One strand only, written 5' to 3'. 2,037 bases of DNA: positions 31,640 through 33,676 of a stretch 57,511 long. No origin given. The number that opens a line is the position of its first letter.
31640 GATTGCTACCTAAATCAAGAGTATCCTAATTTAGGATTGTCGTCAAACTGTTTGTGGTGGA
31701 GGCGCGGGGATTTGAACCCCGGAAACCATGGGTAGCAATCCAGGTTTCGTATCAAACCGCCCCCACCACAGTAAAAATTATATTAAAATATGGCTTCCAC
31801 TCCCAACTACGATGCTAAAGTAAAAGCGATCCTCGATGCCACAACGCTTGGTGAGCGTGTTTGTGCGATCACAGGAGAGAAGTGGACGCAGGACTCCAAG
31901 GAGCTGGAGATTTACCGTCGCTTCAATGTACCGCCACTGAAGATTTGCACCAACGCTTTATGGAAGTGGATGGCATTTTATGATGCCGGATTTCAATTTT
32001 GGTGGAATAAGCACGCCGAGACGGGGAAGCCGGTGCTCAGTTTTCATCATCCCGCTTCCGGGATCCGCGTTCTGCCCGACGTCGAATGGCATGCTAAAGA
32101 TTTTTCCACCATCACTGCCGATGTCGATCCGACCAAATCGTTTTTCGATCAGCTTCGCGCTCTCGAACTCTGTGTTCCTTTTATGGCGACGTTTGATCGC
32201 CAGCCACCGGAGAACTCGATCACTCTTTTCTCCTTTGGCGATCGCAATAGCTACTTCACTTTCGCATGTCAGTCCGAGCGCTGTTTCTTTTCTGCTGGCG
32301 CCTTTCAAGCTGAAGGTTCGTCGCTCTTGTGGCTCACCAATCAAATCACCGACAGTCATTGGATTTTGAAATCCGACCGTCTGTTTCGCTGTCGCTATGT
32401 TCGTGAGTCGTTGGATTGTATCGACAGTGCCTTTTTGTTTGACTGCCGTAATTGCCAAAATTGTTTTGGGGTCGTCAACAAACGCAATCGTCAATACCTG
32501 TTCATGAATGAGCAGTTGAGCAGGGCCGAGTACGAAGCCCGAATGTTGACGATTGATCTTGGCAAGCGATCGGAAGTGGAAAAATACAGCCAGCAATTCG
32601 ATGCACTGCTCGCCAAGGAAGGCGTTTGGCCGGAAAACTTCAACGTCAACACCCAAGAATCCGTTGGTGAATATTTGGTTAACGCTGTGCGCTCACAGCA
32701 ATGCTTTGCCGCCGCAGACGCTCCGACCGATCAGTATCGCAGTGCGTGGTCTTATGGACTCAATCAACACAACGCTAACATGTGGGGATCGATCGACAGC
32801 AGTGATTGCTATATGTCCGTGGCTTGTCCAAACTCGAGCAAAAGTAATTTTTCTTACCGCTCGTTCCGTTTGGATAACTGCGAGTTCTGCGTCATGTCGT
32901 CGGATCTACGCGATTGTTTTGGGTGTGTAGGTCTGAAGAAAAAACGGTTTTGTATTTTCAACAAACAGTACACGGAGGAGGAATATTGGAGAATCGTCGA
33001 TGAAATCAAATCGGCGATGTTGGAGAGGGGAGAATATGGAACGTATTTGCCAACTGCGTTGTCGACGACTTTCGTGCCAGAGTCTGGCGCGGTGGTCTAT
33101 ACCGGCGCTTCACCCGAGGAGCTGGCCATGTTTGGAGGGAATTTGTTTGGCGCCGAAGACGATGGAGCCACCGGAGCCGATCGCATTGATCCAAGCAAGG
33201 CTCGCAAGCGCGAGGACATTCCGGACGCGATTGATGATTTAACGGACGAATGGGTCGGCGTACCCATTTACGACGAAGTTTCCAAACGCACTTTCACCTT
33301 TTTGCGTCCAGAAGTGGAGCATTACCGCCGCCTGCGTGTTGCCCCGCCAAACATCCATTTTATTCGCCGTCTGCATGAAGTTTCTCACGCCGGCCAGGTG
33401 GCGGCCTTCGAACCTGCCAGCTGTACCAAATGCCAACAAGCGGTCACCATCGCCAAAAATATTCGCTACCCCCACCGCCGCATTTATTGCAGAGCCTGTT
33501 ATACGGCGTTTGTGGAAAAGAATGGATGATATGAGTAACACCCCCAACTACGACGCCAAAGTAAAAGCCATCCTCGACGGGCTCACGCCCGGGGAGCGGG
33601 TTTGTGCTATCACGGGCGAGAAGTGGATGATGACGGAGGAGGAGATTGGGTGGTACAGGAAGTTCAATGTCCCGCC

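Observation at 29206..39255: Five-fold tandem array of an uncharacterised ~577-aa Cys-rich protein, seeded by NYN-domain genes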

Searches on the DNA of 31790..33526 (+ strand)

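Call 53: search_rna_families(sources=[L005, L026, L076, L074], threshold=evalue, max_evalue=0.01)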
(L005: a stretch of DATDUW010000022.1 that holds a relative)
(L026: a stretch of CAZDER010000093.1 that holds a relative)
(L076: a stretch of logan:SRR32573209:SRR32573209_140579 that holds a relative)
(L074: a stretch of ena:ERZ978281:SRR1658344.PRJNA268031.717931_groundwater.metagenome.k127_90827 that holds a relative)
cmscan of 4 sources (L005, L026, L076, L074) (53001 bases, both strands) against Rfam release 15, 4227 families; matches with E-value up to 0.01: 5.
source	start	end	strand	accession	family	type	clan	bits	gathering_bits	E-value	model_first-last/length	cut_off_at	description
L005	13957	14031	+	RF00005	tRNA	Gene; tRNA;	CL00001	66.8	29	2e-12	1-71/71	no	tRNA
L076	8534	8597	-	RF02968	DUF3800-IX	Gene; sRNA;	-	49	36.8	1.4e-07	1-67/67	no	DUF3800-IX RNA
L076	8432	8502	-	RF00023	tmRNA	Gene;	CL00001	41.7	47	2.4e-13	1-374/374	no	transfer-messenger RNA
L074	4492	4564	+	RF00005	tRNA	Gene; tRNA;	CL00001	36.5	29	0.00042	1-71/71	no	tRNA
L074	2458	2533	+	RF00023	tmRNA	Gene;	CL00001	22.1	47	4.9e-05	1-374/374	no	transfer-messenger RNA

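Call 109: search_rna_families(sources=[L051, L023, L021], threshold=evalue, max_evalue=0.01)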
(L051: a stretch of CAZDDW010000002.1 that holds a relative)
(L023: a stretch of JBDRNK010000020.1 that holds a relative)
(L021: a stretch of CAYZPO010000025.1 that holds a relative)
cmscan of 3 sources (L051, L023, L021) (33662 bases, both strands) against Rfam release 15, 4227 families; matches with E-value up to 0.01: 3.
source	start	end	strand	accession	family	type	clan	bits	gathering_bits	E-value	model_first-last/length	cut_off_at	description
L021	13106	13180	-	RF00023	tmRNA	Gene;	CL00001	31.6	47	3.1e-09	1-374/374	no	transfer-messenger RNA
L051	3604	3681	-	RF00023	tmRNA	Gene;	CL00001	28.4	47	6.5e-08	1-374/374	no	transfer-messenger RNA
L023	5450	5525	-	RF00023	tmRNA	Gene;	CL00001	26.8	47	3.1e-07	1-374/374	no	transfer-messenger RNA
